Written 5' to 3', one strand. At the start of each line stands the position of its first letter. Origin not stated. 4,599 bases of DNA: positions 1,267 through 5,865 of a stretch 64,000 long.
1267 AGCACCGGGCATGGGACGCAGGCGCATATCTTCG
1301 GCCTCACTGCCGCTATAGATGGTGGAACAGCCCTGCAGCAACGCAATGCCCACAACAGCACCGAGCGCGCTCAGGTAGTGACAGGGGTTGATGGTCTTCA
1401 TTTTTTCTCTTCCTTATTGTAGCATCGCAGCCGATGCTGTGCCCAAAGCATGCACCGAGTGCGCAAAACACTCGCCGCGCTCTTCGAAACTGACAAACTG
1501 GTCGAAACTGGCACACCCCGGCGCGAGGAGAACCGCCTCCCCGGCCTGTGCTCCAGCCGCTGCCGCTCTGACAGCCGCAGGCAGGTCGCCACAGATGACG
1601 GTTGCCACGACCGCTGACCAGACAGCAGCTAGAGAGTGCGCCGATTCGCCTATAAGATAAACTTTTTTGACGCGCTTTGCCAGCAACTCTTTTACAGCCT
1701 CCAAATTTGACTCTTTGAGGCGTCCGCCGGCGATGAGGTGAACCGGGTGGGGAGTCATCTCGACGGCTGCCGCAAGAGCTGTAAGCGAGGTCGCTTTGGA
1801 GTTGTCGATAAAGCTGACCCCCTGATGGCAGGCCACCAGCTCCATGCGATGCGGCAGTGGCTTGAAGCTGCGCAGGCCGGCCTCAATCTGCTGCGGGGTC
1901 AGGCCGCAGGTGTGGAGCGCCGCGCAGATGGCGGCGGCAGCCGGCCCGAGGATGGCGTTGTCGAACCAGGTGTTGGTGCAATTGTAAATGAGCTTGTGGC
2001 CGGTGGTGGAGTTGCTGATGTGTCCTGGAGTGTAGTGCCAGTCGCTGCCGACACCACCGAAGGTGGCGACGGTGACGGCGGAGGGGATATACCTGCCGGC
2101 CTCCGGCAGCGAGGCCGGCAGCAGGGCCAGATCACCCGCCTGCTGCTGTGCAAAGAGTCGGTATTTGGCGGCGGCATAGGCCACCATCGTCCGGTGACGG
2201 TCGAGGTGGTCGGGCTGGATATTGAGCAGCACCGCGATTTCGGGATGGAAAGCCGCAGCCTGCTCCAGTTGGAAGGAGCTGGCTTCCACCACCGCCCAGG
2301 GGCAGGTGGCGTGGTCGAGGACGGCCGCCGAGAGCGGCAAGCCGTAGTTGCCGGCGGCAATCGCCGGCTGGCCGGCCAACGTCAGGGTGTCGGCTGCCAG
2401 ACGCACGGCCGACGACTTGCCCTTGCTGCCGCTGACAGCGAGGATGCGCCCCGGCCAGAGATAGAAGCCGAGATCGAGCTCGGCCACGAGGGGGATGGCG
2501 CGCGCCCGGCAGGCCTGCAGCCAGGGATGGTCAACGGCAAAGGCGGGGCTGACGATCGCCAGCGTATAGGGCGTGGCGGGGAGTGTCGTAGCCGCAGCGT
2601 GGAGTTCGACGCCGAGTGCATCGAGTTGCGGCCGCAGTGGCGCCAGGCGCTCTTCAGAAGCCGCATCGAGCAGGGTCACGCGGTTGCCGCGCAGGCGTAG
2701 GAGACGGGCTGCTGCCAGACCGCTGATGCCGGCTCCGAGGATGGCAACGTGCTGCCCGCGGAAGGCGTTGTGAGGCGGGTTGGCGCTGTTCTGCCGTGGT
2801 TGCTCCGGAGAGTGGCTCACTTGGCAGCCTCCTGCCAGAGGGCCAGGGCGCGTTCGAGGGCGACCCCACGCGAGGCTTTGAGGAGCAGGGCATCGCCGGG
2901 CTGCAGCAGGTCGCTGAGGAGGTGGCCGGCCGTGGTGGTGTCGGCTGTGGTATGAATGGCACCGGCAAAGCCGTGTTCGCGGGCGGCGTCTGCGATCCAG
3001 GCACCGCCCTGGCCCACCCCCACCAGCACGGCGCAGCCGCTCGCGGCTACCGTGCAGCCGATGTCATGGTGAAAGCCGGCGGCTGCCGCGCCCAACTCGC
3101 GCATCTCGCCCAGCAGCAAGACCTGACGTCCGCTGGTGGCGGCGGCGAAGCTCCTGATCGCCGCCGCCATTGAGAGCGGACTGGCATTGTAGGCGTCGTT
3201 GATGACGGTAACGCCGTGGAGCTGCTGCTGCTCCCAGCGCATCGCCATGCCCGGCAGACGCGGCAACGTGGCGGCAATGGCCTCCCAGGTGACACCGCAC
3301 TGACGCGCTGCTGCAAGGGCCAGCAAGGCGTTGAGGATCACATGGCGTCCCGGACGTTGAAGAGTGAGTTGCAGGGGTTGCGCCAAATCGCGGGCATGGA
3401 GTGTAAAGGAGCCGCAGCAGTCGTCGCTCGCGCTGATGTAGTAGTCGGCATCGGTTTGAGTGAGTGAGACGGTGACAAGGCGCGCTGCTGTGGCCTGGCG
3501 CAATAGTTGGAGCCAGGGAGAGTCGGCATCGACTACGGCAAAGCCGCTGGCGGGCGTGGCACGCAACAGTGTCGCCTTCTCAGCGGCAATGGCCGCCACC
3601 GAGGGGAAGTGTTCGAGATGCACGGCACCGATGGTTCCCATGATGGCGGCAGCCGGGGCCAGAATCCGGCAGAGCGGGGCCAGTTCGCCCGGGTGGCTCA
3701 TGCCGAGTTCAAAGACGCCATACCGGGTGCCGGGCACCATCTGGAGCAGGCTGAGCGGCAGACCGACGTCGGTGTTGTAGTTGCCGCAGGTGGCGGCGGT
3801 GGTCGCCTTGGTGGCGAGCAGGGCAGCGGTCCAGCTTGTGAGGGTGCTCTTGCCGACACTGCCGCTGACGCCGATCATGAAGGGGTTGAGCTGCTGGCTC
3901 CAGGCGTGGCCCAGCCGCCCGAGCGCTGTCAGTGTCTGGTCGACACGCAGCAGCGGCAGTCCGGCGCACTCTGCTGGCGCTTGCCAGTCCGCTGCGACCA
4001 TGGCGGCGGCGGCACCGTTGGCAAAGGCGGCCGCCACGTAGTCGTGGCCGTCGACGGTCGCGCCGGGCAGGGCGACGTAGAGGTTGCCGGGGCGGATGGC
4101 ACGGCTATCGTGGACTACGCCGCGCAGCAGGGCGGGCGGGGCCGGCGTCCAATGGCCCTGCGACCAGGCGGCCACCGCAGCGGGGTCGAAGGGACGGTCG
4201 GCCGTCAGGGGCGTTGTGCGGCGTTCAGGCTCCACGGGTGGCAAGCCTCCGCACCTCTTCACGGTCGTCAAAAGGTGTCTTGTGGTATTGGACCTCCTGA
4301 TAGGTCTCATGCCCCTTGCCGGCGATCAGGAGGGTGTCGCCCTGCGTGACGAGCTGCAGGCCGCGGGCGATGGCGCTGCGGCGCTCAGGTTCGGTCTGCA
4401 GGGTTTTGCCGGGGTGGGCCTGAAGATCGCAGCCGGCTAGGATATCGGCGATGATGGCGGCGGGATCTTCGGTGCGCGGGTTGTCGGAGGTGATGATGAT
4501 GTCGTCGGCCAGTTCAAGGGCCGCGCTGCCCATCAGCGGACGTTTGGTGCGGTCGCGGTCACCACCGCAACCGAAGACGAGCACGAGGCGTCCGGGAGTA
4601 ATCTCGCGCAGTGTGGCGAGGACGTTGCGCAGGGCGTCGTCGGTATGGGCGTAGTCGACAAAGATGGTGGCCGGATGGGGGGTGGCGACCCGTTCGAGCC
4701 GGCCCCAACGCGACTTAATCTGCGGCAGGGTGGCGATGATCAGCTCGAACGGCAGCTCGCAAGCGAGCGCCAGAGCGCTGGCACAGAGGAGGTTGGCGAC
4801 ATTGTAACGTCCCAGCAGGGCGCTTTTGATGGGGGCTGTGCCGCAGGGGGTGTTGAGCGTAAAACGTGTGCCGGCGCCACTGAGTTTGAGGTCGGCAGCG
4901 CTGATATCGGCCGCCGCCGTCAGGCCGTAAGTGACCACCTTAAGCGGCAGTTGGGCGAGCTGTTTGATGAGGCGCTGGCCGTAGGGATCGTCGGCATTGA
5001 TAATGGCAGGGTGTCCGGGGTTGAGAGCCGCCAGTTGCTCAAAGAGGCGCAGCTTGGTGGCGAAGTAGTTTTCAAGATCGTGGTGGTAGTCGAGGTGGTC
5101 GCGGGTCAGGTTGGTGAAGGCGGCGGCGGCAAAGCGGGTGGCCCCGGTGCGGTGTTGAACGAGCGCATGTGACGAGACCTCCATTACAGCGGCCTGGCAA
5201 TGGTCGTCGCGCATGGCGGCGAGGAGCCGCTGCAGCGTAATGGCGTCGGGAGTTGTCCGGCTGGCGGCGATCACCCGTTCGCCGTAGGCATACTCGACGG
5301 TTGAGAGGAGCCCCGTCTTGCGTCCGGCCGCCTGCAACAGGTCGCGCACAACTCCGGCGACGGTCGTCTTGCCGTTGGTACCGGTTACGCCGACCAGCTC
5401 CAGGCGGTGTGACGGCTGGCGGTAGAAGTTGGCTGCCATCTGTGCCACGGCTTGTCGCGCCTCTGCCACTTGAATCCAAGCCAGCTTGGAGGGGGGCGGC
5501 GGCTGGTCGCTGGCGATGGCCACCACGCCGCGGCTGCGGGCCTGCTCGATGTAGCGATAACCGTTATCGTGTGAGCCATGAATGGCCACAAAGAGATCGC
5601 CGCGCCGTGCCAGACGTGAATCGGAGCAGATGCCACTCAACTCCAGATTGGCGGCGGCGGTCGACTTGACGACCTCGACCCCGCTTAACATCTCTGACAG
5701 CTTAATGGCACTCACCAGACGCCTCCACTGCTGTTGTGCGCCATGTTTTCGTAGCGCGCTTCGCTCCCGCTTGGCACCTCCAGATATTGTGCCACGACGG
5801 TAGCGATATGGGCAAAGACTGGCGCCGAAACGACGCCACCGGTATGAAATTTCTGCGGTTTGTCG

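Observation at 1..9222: Non-canonical dcw cluster: mraY absent between murF and murD, and a LysM lipoprotein inserted between murD and ftsW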

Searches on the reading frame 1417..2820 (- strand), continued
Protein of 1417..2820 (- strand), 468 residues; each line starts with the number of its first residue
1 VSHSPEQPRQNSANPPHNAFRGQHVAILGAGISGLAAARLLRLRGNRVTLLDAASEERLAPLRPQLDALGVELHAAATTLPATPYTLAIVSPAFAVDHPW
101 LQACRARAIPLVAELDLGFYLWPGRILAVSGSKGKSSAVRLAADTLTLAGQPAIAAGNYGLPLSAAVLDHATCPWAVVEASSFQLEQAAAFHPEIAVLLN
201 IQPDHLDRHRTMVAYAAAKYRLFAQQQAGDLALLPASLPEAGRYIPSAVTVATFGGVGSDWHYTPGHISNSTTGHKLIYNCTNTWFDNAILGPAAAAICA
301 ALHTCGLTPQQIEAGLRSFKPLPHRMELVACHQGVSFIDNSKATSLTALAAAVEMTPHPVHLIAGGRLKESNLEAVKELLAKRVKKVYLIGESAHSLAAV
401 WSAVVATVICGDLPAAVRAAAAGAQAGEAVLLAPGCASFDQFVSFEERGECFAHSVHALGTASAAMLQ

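Call 52: list_cluster_members(proteins=[P0391, P0392, P0393, P0394, window:1417-2820:-])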
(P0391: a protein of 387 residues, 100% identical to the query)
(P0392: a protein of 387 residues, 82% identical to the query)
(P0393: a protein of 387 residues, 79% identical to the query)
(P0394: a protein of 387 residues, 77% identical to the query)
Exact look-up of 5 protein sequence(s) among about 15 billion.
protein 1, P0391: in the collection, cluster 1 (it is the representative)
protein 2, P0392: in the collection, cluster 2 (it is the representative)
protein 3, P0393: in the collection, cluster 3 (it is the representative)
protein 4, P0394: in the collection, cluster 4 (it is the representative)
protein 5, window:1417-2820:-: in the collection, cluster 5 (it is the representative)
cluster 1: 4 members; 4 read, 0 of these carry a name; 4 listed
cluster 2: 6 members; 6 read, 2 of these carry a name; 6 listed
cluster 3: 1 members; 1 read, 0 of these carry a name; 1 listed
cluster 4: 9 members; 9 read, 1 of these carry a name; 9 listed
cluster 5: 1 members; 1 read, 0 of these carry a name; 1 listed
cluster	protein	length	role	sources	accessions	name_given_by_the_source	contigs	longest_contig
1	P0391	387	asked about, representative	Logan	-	-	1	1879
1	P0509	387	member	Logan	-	-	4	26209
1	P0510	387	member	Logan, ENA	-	-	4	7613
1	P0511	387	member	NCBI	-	-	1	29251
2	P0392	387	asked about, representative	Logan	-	-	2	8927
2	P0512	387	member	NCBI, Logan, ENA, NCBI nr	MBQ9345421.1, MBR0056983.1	MAG: phospho-N-acetylmuramoyl-pentapeptide-transferase [Kiritimatiellae bacterium] | phospho-N-acetylmuramoyl-pentapeptide-transferase [Kiritimatiellia bacterium]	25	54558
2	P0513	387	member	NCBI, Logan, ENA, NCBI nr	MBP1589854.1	MAG: phospho-N-acetylmuramoyl-pentapeptide-transferase [Kiritimatiellae bacterium] | phospho-N-acetylmuramoyl-pentapeptide-transferase [Kiritimatiellia bacterium]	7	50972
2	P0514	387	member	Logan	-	-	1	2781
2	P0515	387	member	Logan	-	-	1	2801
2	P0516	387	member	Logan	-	-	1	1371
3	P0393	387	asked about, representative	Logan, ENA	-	-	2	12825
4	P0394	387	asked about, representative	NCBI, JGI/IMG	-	phospho-N-acetylmuramoyl-pentapeptide-transferase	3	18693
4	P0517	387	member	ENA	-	-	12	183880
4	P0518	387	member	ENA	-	-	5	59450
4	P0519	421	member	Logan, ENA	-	-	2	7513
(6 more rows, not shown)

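Call 53: find_encoding_contigs(protein=P0509, flank=10000, max_places=10)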
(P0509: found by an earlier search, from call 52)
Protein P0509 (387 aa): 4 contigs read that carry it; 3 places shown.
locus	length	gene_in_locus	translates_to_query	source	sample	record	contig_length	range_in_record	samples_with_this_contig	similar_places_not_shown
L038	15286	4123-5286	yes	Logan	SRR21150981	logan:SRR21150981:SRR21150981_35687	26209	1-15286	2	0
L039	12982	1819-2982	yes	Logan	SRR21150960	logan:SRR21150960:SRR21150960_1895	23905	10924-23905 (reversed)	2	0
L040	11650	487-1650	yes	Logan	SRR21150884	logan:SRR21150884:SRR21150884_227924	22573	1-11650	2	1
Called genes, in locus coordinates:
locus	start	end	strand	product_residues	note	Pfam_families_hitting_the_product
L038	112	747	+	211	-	PF02525:Flavodoxin_2, PF03358:FMN_red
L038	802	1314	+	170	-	PF00583:Acetyltransf_1, PF13673:Acetyltransf_10, PF13508:Acetyltransf_7, PF08445:FR47 (weak)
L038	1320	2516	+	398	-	PF00696:AA_kinase, PF01472:PUA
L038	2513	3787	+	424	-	PF00171:Aldedh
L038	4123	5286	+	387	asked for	PF10555:MraY_sig1 (weak), PF00953:Glycos_transf_4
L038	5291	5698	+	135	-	PF11969:DcpS_C, PF01230:HIT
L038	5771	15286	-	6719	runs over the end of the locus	PF16656:Pur_ac_phosph_N (faint), PF00041:fn3 (faint), PF16655:PhoD_N (faint), PF21471:Reelin_subrepeat-B (faint)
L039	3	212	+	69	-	?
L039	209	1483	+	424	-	PF00171:Aldedh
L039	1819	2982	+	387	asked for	PF10555:MraY_sig1 (weak), PF00953:Glycos_transf_4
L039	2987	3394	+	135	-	PF11969:DcpS_C, PF01230:HIT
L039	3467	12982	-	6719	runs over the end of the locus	PF16656:Pur_ac_phosph_N (faint), PF00041:fn3 (faint), PF16655:PhoD_N (faint), PF21471:Reelin_subrepeat-B (faint)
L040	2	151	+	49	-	?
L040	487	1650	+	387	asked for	PF10555:MraY_sig1 (weak), PF00953:Glycos_transf_4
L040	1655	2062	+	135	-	PF11969:DcpS_C, PF01230:HIT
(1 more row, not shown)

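Call 67: search_protein_families(library=pfam, proteins=[L013:6267-7220:+, L014:9959-10891:+], max_evalue=0.001)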
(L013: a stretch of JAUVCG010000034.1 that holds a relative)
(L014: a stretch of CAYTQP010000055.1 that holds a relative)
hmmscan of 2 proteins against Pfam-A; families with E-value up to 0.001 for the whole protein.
L013:6267-7220:+ (318 aa): 7 families
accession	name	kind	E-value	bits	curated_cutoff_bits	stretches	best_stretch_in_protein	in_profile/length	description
PF01476.26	LysM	-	3.2e-43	145.8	20.9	3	116-159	1-43/43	LysM domain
PF23473.1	LysM3_LYK4_5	-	9e-12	45.3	29.3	0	116-151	5-39/48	LYK4/5 LysM3 domain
PF23446.1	LysM1_NFP_LYK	-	9.7e-08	33.2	36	0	279-317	17-56/60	NFP/LYK LysM1 domain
PF23472.1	LysM2_CERK1_LYK3_4_5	-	2.8e-06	27.6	27.4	0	116-159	8-54/56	LYK3/4/5 LysM2 domain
PF23462.1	LysM3_NFP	-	2.2e-05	25.3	28.1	0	116-146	5-35/48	NFP LysM3 domain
PF04225.17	LysM_OapA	-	4.8e-05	23.8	22.3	0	179-211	4-36/85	Opacity-associated protein A LysM-like domain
PF23577.1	LysM_RLK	-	0.00046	20.6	27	0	180-206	3-29/44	LysM domain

L014:9959-10891:+ (311 aa): 4 families
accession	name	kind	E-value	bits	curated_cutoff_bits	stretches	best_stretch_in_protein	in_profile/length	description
PF01476.26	LysM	-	1.3e-47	159.9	20.9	3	77-120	1-43/43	LysM domain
PF23473.1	LysM3_LYK4_5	-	4.1e-14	52.8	29.3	0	76-111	4-38/48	LYK4/5 LysM3 domain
PF23446.1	LysM1_NFP_LYK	-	5.1e-09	37.3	36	0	270-308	16-55/60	NFP/LYK LysM1 domain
PF23472.1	LysM2_CERK1_LYK3_4_5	-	3.2e-05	24.2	27.4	0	263-308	7-55/56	LYK3/4/5 LysM2 domain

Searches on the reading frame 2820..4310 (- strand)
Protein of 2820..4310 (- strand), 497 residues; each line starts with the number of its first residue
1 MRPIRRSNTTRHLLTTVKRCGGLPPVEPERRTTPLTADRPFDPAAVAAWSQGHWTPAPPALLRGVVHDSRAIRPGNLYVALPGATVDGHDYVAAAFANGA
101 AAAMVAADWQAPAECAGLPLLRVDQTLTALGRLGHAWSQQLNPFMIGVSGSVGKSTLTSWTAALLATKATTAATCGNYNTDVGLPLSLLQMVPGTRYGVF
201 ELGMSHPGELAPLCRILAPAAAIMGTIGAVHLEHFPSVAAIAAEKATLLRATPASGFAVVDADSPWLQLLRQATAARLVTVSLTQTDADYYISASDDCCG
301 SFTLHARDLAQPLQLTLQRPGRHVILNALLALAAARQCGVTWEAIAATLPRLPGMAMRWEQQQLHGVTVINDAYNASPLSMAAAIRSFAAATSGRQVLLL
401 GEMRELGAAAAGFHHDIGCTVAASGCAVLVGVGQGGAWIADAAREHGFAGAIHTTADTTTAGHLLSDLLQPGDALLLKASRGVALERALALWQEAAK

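Call 5: search_protein_families(library=pfam, proteins=[window:2820-4310:-], max_evalue=0.01)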
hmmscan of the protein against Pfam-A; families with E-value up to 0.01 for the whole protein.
window:2820-4310:- (497 aa): 3 families
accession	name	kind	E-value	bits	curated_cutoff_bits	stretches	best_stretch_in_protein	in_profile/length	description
PF08245.18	Mur_ligase_M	-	3.8e-32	112.3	24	1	148-335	1-200/200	Mur ligase middle domain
PF02875.26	Mur_ligase_C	-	9.1e-16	59.3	28.4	1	358-481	2-127/127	Mur ligase, glutamate ligase domain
PF01225.30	Mur_ligase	-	1.4e-08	35.4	21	1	64-133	4-90/95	Mur ligase family, catalytic domain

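Call 6: search_protein_families(library=ncbifam, proteins=[window:2820-4310:-], max_evalue=0.001)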
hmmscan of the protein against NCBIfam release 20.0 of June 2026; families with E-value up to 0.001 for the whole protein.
window:2820-4310:- (497 aa): 17 families
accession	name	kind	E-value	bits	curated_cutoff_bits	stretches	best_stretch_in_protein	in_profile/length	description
TIGR01143.1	murF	subfamily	2.4e-105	352.9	288.6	1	67-489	1-415/418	UDP-N-acetylmuramoyl-tripeptide--D-alanyl-D-alanine ligase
NF008896.0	PRK11929.1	equivalog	1.1e-94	318.1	1023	1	61-490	526-954/965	bifunctional UDP-N-acetylmuramoyl-L-alanyl-D-glutamate--2,6-diaminopimelate ligase MurE/UDP-N-acetylmuramoyl-tripeptide--D-alanyl-D-alanine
NF010693.0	PRK14093.1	equivalog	5e-69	233.2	544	1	45-485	11-457/479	UDP-N-acetylmuramoylalanyl-D-glutamyl-2,6-diaminopimelate--D-alanyl-D-alanine ligase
NF008041.0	PRK10773.1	equivalog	1.8e-64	218.2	551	1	62-495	24-450/453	UDP-N-acetylmuramoyl-tripeptide--D-alanyl-D-alanine ligase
NF008897.0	PRK11930.1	equivalog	4.1e-55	187.2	804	1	55-487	17-448/822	bifunctional UDP-N-acetylmuramoyl-tripeptide:D-alanyl-D-alanine ligase/alanine racemase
NF001124.0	PRK00139.1-2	equivalog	7.4e-31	107.4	476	2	61-179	27-145/500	UDP-N-acetylmuramoyl-L-alanyl-D-glutamate--2,6-diaminopimelate ligase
TIGR01085.1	murE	subfamily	3.8e-27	95.3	257.3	2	63-178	5-120/472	UDP-N-acetylmuramyl-tripeptide synthetase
NF001126.0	PRK00139.1-4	equivalog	2e-25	89.3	373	2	63-178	24-139/486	UDP-N-acetylmuramoyl-L-alanyl-D-glutamate--2,6-diaminopimelate ligase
TIGR01087.1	murD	equivalog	2.7e-21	76.2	211.95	1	142-391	103-341/441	UDP-N-acetylmuramoyl-L-alanine--D-glutamate ligase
TIGR01082.1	murC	equivalog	4.5e-20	72.1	335.1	1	145-390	102-339/449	UDP-N-acetylmuramate--L-alanine ligase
NF001123.0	PRK00139.1-1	equivalog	1.4e-18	66.9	586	1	58-176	16-140/493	UDP-N-acetylmuramoyl-L-alanyl-D-glutamate--2,6-diaminopimelate ligase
TIGR01081.1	mpl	equivalog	7.4e-07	28.5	388.7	1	218-410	176-365/448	UDP-N-acetylmuramate:L-alanyl-gamma-D-glutamyl-meso-diaminopimelate ligase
NF001129.0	PRK00139.2-3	equivalog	9.1e-05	21.1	762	0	63-171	42-146/517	UDP-N-acetylmuramoyl-L-alanyl-D-glutamate--2,6-diaminopimelate ligase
NF011171.0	PRK14573.1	equivalog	0.00012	20.1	1015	1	215-399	167-347/809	bifunctional UDP-N-acetylmuramate--L-alanine ligase/D-alanine--D-alanine ligase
NF001130.0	PRK00139.2-4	equivalog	0.00052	18.8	715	0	63-170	32-136/516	UDP-N-acetylmuramoyl-L-alanyl-D-glutamate--2,6-diaminopimelate ligase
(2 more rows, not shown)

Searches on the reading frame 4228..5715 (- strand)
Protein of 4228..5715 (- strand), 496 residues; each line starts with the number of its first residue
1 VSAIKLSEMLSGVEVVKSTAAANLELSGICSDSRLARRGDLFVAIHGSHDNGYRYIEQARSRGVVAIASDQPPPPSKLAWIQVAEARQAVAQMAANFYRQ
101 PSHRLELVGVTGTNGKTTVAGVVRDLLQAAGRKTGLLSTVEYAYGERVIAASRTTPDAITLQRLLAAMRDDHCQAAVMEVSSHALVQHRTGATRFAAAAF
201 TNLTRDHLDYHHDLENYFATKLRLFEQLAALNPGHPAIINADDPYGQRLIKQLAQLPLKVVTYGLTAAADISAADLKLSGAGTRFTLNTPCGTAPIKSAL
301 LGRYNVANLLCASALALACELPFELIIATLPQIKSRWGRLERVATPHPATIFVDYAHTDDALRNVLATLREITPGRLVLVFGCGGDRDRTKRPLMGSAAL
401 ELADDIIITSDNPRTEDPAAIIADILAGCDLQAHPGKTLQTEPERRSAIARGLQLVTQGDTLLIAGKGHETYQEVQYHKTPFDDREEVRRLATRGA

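Call 5: search_protein_families(library=pfam, proteins=[window:4228-5715:-], max_evalue=0.01)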
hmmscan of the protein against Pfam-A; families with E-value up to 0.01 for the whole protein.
window:4228-5715:- (496 aa): 3 families
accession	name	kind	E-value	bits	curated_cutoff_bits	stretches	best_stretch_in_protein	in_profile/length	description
PF08245.18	Mur_ligase_M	-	6.6e-57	193.1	24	1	110-316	1-200/200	Mur ligase middle domain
PF02875.26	Mur_ligase_C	-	6.1e-33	114.8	28.4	1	338-468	1-127/127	Mur ligase, glutamate ligase domain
PF01225.30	Mur_ligase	-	2.9e-05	24.8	21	1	26-98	2-95/95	Mur ligase family, catalytic domain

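Call 6: search_protein_families(library=ncbifam, proteins=[window:4228-5715:-], max_evalue=0.001)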
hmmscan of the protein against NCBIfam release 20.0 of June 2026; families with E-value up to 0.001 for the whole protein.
window:4228-5715:- (496 aa): 27 families (the best 25 are shown)
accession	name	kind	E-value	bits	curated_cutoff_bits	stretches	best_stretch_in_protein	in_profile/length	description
NF001126.0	PRK00139.1-4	equivalog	2.4e-163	544.2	373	1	5-492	2-482/486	UDP-N-acetylmuramoyl-L-alanyl-D-glutamate--2,6-diaminopimelate ligase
NF001124.0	PRK00139.1-2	equivalog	5.6e-157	523.5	476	1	16-492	18-492/500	UDP-N-acetylmuramoyl-L-alanyl-D-glutamate--2,6-diaminopimelate ligase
NF008896.0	PRK11929.1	equivalog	1.5e-154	516.2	1023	1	6-490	12-496/965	bifunctional UDP-N-acetylmuramoyl-L-alanyl-D-glutamate--2,6-diaminopimelate ligase MurE/UDP-N-acetylmuramoyl-tripeptide--D-alanyl-D-alanine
TIGR01085.1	murE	subfamily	5.2e-151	503.7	257.3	1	24-491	2-470/472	UDP-N-acetylmuramyl-tripeptide synthetase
NF001123.0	PRK00139.1-1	equivalog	5e-132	441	586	1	20-493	14-490/493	UDP-N-acetylmuramoyl-L-alanyl-D-glutamate--2,6-diaminopimelate ligase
NF010628.0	PRK14022.1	equivalog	3e-82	276.9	536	1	21-488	30-476/483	UDP-N-acetylmuramoyl-L-alanyl-D-glutamate--L-lysine ligase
NF001130.0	PRK00139.2-4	equivalog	6.7e-56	190.1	715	2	297-485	318-503/516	UDP-N-acetylmuramoyl-L-alanyl-D-glutamate--2,6-diaminopimelate ligase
NF001129.0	PRK00139.2-3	equivalog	1.2e-41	142.8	762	1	18-490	33-513/517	UDP-N-acetylmuramoyl-L-alanyl-D-glutamate--2,6-diaminopimelate ligase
NF001127.0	PRK00139.2-1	equivalog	2.4e-40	138.7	997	2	24-225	29-235/520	UDP-N-acetylmuramoyl-L-alanyl-D-glutamate--2,6-diaminopimelate ligase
TIGR01143.1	murF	subfamily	5.8e-40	137.5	288.6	1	32-382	2-332/418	UDP-N-acetylmuramoyl-tripeptide--D-alanyl-D-alanine ligase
NF001131.0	PRK00139.2-5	equivalog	3.2e-36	125.2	1000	1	79-482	83-472/483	UDP-N-acetylmuramoyl-L-alanyl-D-glutamate--2,6-diaminopimelate ligase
TIGR02068.2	cya_phycin_syn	equivalog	6.3e-33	113.8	850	1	90-469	463-851/862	cyanophycin synthetase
NF010623.0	PRK14016.1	subfamily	1e-31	109.9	877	1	93-467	467-851/871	cyanophycin synthetase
NF008041.0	PRK10773.1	equivalog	2.5e-29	102.3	551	1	18-354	16-332/453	UDP-N-acetylmuramoyl-tripeptide--D-alanyl-D-alanine ligase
TIGR01087.1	murD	equivalog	2.8e-26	92.6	211.95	2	165-354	144-322/441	UDP-N-acetylmuramoyl-L-alanine--D-glutamate ligase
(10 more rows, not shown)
